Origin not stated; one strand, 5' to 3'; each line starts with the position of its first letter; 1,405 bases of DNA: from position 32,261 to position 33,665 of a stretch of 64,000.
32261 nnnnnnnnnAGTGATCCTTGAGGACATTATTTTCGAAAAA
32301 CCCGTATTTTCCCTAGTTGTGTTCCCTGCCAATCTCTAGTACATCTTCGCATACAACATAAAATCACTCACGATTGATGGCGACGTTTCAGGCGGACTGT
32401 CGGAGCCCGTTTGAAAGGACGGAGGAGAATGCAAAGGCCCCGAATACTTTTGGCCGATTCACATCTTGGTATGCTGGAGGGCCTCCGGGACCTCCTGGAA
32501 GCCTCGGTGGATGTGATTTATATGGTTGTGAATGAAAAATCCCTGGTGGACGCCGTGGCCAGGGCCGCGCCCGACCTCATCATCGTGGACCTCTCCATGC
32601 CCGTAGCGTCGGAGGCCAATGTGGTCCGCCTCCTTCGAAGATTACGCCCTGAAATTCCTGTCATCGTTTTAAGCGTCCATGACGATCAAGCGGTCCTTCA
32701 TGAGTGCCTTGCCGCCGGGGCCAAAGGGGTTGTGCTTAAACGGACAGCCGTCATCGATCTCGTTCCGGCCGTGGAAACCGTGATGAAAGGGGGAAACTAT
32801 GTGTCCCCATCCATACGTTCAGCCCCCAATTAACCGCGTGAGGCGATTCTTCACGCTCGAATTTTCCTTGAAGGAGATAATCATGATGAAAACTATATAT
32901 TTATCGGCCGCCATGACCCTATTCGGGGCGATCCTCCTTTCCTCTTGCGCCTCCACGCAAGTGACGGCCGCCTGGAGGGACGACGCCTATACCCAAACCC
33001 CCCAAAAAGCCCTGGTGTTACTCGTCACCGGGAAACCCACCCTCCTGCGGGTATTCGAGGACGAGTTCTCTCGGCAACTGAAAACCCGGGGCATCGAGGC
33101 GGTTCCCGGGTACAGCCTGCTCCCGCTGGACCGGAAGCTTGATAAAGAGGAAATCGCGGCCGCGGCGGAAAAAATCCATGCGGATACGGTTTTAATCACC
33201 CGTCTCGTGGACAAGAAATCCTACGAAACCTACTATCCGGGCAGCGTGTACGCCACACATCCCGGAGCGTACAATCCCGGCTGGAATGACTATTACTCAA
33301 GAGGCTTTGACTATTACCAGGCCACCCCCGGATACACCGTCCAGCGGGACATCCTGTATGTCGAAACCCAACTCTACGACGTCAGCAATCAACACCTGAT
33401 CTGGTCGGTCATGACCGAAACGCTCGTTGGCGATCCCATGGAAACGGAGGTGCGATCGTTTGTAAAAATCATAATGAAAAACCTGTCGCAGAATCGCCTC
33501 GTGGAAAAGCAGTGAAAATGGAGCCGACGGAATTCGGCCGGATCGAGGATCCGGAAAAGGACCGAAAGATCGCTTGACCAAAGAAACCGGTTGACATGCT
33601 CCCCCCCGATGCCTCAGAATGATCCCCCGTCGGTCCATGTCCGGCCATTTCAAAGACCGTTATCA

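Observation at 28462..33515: Tandem array of paralogous lipoproteins with a conserved Cys pair, embedded with a NarL-type two-component system and an orphan receiver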

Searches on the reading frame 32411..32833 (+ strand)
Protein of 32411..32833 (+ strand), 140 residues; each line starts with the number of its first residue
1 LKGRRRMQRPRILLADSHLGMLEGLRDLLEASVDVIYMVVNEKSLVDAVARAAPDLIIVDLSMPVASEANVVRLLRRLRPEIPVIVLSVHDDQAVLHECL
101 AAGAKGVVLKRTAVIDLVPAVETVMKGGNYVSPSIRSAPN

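Call 3: search_protein_families(library=pfam, proteins=[window:32411-32833:+], max_evalue=0.01)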
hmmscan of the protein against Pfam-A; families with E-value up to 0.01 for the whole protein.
window:32411-32833:+ (140 aa): 2 families
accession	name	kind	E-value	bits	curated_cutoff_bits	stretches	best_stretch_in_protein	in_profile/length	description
PF00072.30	Response_reg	-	1.9e-17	63.8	30.2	1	12-121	1-110/111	Response regulator receiver domain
PF02310.24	B12-binding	-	0.0071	16.6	32.1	1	29-86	24-86/121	B12 binding domain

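Call 6: search_protein_families(library=ncbifam, proteins=[window:32411-32833:+], max_evalue=0.1)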
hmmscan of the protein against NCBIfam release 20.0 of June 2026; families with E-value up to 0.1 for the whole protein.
window:32411-32833:+ (140 aa): 78 families (the best 25 are shown)
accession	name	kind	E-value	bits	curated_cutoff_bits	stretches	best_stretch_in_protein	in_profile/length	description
NF052445.1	RespRegMctR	equivalog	1.5e-21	76.8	300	1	11-136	3-130/205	two-component system response regulator MctR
NF011896.0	PRK15369.1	equivalog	5.6e-18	65.3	242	1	9-136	3-132/211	two component system response regulator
NF007685.0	PRK10360.1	equivalog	5.6e-16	58.9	258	1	12-135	4-126/196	response regulator transcription factor UhpA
NF047785.1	respo_reg_MadR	equivalog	5.4e-15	55.3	300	1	11-130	2-126/209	MadR family response regulator transcription factor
NF008098.0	PRK10840.1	equivalog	2.7e-14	53.2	235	1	11-135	5-134/216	response regulator transcription factor RcsB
NF007018.1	PRK09483.1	equivalog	1.2e-13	51.2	280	1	12-135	4-129/217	UvrY/SirA/GacA family response regulator transcription factor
NF007708.0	PRK10403.1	equivalog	8e-13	48.3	343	1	11-135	8-134/215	nitrate/nitrite response regulator protein NarP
NF007935.0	PRK10651.1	equivalog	1.9e-12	46.8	250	1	9-134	6-133/216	two-component system response regulator NarL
NF007419.0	PRK09958.1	equivalog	2.1e-11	43.8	251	1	16-132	7-124/204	acid-sensing system DNA-binding response regulator EvgA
NF041830.1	RR_TF_ErdR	exception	5.9e-11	42.5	390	1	12-135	4-131/213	response regulator transcription factor ErdR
NF007969.0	PRK10693.1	equivalog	6.2e-10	38.6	329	1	25-123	23-119/337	two-component system response regulator RssB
NF041367.1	CheY_Halo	equivalog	5.1e-09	36.5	200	1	13-123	2-112/114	chemotaxis protein CheY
TIGR01818.1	ntrC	equivalog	9.6e-09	34.5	558.6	1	36-122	25-111/463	nitrogen regulation protein NR(I)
NF051850.1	RespRegRprY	equivalog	1.4e-08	34.5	370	1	11-126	6-121/234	response regulator transcription factor RprY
NF007820.0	PRK10529.1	equivalog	3e-08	33.4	325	1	26-118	18-109/225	two-component system response regulator KdpE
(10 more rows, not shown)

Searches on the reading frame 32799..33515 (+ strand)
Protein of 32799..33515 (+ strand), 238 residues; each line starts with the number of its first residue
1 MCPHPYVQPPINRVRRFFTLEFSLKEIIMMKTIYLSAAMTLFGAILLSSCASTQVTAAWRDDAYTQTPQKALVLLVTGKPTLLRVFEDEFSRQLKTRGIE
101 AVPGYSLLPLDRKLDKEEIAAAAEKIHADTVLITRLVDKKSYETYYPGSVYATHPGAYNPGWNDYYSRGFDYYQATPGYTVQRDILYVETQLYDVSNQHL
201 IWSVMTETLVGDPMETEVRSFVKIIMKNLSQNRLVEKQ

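Call 3: search_protein_families(library=pfam, proteins=[window:32799-33515:+], max_evalue=0.01)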
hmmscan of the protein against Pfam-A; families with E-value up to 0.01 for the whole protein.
window:32799-33515:+ (238 aa): 0 families

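Call 6: search_protein_families(library=ncbifam, proteins=[window:32799-33515:+], max_evalue=0.1)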
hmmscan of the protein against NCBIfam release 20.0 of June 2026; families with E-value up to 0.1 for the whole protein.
window:32799-33515:+ (238 aa): 0 families

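Call 36: find_homologous_proteins(query=window:32883-33515:+, max_evalue=0.001)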
Query window:32883-33515:+ (210 aa): 43 proteins with E <= 0.001 among 396 candidates.
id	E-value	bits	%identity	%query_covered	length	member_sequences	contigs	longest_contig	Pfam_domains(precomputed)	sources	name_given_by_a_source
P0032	3.1e-135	466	100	100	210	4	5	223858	-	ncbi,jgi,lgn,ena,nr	ncbi:MAG TPA: hypothetical protein VMN77_05255 [Nitrospiria bacterium]|nr:hypothetical protein [Nitr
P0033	2.0e-123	427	91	100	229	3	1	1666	-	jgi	jgi:hypothetical protein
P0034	2.8e-113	394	86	95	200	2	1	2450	-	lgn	-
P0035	9.5e-107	373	79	99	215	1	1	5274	-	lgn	-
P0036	1.1e-85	304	65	100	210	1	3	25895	-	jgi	jgi:hypothetical protein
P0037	1.3e-85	304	63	100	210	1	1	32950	-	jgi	jgi:hypothetical protein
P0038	2.0e-84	300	65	95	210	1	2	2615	PF13590.12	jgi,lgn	-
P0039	3.6e-84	299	65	99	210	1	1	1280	-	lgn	-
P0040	4.2e-84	299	64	99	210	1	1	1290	PF13590.12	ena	-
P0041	4.7e-84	299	65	99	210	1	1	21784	-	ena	-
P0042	9.1e-84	298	66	100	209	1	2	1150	-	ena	-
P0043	4.0e-83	296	65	99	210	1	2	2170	-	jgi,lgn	-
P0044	2.8e-81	290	63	98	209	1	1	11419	-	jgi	jgi:hypothetical protein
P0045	5.5e-81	289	62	99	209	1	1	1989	-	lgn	-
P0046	3.0e-80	286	62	98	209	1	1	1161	-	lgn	-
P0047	3.1e-78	280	60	99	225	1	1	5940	PF13590.12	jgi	jgi:hypothetical protein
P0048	5.0e-78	279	60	98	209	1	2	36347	-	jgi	jgi:hypothetical protein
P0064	6.6e-42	161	38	98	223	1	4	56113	-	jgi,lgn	jgi:hypothetical protein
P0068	1.4e-39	154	40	89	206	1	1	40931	-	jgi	jgi:hypothetical protein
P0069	4.9e-31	126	37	93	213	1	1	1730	PF13590.12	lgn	-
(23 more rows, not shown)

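Call 39: search_protein_families(library=pfam, alignment_id=A4, max_evalue=1)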
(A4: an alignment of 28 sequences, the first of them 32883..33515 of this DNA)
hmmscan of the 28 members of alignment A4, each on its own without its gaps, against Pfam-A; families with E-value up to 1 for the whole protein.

A. member 1, window:32883-33515:+ (210 aa): 2 families
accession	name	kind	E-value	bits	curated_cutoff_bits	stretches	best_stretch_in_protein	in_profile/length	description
PF14871.12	GHL6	-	0.012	16.3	35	1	87-128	1-40/132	Hypothetical glycosyl hydrolase 6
PF13590.11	DUF4136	-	0.022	15.6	32.8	1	109-200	67-149/152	Domain of unknown function (DUF4136)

B. families by the number of members that match (of 28 scanned): 11 families
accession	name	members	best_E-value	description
PF13590.11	DUF4136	26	7.2e-06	Domain of unknown function (DUF4136)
PF14871.12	GHL6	2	0.012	Hypothetical glycosyl hydrolase 6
PF13458.12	Peripla_BP_6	1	0.0064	Periplasmic binding protein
PF11769.13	DUF3313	1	0.026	Protein of unknown function (DUF3313)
PF19578.4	DUF6090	1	0.036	Family of unknown function (DUF6090)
PF00994.29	MoCF_biosynth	1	0.074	Probable molybdopterin binding domain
PF24396.1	DUF7541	1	0.12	Family of unknown function (DUF7541)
PF24654.2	CEP76_N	1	0.17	CEP76 N-terminal domain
PF00290.26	Trp_syntA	1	0.2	Tryptophan synthase alpha chain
PF11799.13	IMS_C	1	0.23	impB/mucB/samB family C-terminal domain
PF17654.6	Trnau1ap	1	0.46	Selenocysteine tRNA 1 associated proteins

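Call 42: find_encoding_contigs(protein=P0037, flank=8000, max_places=1)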
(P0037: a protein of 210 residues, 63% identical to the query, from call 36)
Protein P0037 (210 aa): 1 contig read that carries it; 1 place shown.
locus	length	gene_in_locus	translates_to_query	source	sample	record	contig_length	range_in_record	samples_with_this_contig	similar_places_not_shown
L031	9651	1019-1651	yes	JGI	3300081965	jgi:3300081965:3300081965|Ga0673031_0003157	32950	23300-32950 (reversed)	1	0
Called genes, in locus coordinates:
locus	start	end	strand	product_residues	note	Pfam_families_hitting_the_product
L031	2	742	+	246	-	?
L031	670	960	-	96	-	-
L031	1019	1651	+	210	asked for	-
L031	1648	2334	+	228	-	PF07885:Ion_trans_2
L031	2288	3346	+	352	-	PF13387:Lnb_N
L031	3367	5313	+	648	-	PF12697:Abhydrolase_6 (weak)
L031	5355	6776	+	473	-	PF01435:Peptidase_M48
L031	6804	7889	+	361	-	PF01594:AI-2E_transport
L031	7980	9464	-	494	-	-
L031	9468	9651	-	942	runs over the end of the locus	PF05170:AsmA (weak), PF13116:YhdP (weak)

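Call 43: find_encoding_contigs(protein=P0048, flank=8000, max_places=1)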
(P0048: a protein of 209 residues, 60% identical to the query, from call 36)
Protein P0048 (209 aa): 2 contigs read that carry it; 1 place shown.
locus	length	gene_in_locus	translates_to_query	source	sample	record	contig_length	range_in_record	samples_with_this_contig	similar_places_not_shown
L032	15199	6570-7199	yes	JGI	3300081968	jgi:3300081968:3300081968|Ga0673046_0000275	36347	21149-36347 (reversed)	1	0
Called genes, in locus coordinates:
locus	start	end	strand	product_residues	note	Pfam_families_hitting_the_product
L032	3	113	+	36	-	?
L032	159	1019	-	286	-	PF00231:ATP-synt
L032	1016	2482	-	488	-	PF00006:ATP-synt_ab, PF00306:ATP-synt_ab_C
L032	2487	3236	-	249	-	PF00430:ATP-synt_B (weak), PF00213:OSCP (weak)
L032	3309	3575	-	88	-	PF00137:ATP-synt_C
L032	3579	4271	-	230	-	PF00119:ATP-synt_A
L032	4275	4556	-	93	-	PF09527:ATPase_gene1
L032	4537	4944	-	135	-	PF02823:ATP-synt_DE_N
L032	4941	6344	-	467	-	PF02874:ATP-synt_ab_N, PF00006:ATP-synt_ab, PF22919:ATP-synt_VA_C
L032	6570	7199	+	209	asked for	-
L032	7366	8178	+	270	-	-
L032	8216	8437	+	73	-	-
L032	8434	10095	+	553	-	PF00342:PGI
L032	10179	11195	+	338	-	PF03446:NAD_binding_2, PF03807:F420_oxidored (weak), PF00393:6PGD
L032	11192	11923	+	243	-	PF01182:Glucosamine_iso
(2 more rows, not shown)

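Call 44: find_encoding_contigs(protein=P0064, flank=8000, max_places=1)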
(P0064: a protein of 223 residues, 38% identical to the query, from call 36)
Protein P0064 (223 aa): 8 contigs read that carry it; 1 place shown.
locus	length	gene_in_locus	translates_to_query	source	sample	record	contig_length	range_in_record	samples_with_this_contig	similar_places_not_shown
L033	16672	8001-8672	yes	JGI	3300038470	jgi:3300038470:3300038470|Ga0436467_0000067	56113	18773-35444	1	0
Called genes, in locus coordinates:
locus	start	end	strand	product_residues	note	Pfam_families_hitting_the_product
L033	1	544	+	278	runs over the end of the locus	PF10418:DHODB_Fe-S_bind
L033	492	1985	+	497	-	PF01266:DAO (faint), PF14691:Fer4_20, PF01262:AlaDh_PNT_C (faint), PF03486:HI0933_like (faint), PF07992:Pyr_redox_2, PF13450:NAD_binding_8, PF13738:Pyr_redox_3 (faint), PF00070:Pyr_redox (weak)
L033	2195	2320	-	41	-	-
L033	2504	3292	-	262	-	PF01966:HD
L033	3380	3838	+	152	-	PF00383:dCMP_cyt_deam_1, PF14437:MafB19-deam, PF14439:Bd3614-deam (weak)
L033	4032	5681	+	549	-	PF01590:GAF, PF13185:GAF_2, PF00989:PAS, PF08447:PAS_3, PF08448:PAS_4, PF13426:PAS_9, PF00512:HisKA, PF02518:HATPase_c, +1 more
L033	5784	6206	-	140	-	PF04343:DUF488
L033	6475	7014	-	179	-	-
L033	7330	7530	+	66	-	-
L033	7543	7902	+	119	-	-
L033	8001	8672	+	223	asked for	-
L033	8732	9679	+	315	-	PF01797:Y1_Tnp, PF08299:Bac_DnaA_C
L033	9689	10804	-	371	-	PF00850:Hist_deacetyl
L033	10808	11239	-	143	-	-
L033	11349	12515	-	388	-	PF00091:Tubulin, PF12327:FtsZ_C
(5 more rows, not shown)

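Call 45: find_encoding_contigs(protein=P0068, flank=8000, max_places=1)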
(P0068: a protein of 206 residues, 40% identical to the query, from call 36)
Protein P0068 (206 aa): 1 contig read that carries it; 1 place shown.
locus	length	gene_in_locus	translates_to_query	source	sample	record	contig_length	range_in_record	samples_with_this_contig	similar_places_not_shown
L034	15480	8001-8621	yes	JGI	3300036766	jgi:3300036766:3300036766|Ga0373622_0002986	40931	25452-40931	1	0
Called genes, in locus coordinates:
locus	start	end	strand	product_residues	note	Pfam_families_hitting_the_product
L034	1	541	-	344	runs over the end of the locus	-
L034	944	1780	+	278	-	-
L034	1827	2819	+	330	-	-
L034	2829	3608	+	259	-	PF10127:RlaP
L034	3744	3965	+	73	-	PF04255:DUF433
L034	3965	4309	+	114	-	PF18480:DUF5615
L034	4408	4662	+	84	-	PF02604:PhdYeFM_antitox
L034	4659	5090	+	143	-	PF01850:PIN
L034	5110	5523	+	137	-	PF03459:TOBE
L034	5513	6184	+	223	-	PF00528:BPD_transp_1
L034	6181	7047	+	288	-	PF00005:ABC_tran, PF13304:AAA_21 (faint)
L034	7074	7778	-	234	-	PF04982:TM_HPP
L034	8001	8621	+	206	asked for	-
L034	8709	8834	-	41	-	-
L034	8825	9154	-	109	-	PF22022:Phage_int_M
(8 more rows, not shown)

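Call 46: predict_structure(alignment_id=A4)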
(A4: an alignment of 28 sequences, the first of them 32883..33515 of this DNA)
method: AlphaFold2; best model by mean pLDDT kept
length: 210 residues; sequences in the alignment: 28
mean_pLDDT: 83.7   pTM: 0.70
mean pLDDT of the five models: 83.7, 83.0, 82.7, 81.8, 81.4
residues with pLDDT >= 90: 102; 70-90: 68; 50-70: 39; < 50: 1
segments of 3 or more residues with pLDDT < 50: none
pLDDT, mean of each block of 10 residues (from residue 1): 67 63 78 90 94 93 94 94 88 94 95 85 63 56 66 87 94 94 85 93 86
secondary structure, 60 per line:
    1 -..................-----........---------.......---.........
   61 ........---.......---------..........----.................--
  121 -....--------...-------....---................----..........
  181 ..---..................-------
elements in order: H2-19 E25-32 E42-48 H52-68 E72-75 H88-97 E102-118 E122-125 E144-147 E151-166 E171-182 H186-203

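Call 50: fold_search(model_id=the predicted structure, library=pdb)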
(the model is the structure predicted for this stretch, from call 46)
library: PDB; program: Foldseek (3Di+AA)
matches with E <= 10: 1436; with E <= 0.001: 35
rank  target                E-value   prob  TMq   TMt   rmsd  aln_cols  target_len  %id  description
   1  5t0z_B                9.9e-08  1.00  0.49  0.63  12.1       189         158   12  PelC from Geobacter metallireducens (released 2017-03-15)
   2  5t0z_A                2.1e-07  1.00  0.51  0.65   7.0       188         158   11  PelC from Geobacter metallireducens (released 2017-03-15)
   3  5t0z_D                3.1e-07  1.00  0.50  0.65  12.1       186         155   11  PelC from Geobacter metallireducens (released 2017-03-15)
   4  5t0z_C                4.5e-07  1.00  0.51  0.65  12.0       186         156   11  PelC from Geobacter metallireducens (released 2017-03-15)
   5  5t11_B                6.2e-07  1.00  0.45  0.64  13.3       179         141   14  PelC L103M dodecamer from Paraburkholderia phytofirmans, space group C2 (released 2017-03-15)
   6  5t11_E                7.5e-07  1.00  0.44  0.63  13.8       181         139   15  PelC L103M dodecamer from Paraburkholderia phytofirmans, space group C2 (released 2017-03-15)
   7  5t11_I                7.5e-07  1.00  0.42  0.61  13.4       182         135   15  PelC L103M dodecamer from Paraburkholderia phytofirmans, space group C2 (released 2017-03-15)
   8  5t10_B                8.0e-07  1.00  0.45  0.63  12.9       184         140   14  PelC dodecamer from Paraburkholderia phytofirmans, space group P6 (released 2017-03-15)
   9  5t11_F                9.0e-07  1.00  0.44  0.64  13.4       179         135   15  PelC L103M dodecamer from Paraburkholderia phytofirmans, space group C2 (released 2017-03-15)
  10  5t10_C                1.2e-06  1.00  0.45  0.65  12.9       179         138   14  PelC dodecamer from Paraburkholderia phytofirmans, space group P6 (released 2017-03-15)
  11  5t11_G                1.2e-06  1.00  0.45  0.64  11.1       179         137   14  PelC L103M dodecamer from Paraburkholderia phytofirmans, space group C2 (released 2017-03-15)
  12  5t11_H                1.3e-06  1.00  0.43  0.61  13.4       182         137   15  PelC L103M dodecamer from Paraburkholderia phytofirmans, space group C2 (released 2017-03-15)
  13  9h80_A                1.8e-06  1.00  0.45  0.58  10.5       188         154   10  Structure of the outer membrane exopolysaccharide transporter PelBC (released 2025-06-11)
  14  5t11_C                3.9e-06  1.00  0.42  0.61  13.5       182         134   15  PelC L103M dodecamer from Paraburkholderia phytofirmans, space group C2 (released 2017-03-15)
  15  5t11_L                4.1e-06  1.00  0.43  0.63  13.4       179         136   14  PelC L103M dodecamer from Paraburkholderia phytofirmans, space group C2 (released 2017-03-15)
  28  4l8n                  7.1e-05  1.00  0.37  0.18  14.6       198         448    8  Crystal structure of a PDZ domain protein (BDI_1242) from Parabacteroides distasonis ATCC 8503 at 2.50 A resolution (released 2013-06-26)
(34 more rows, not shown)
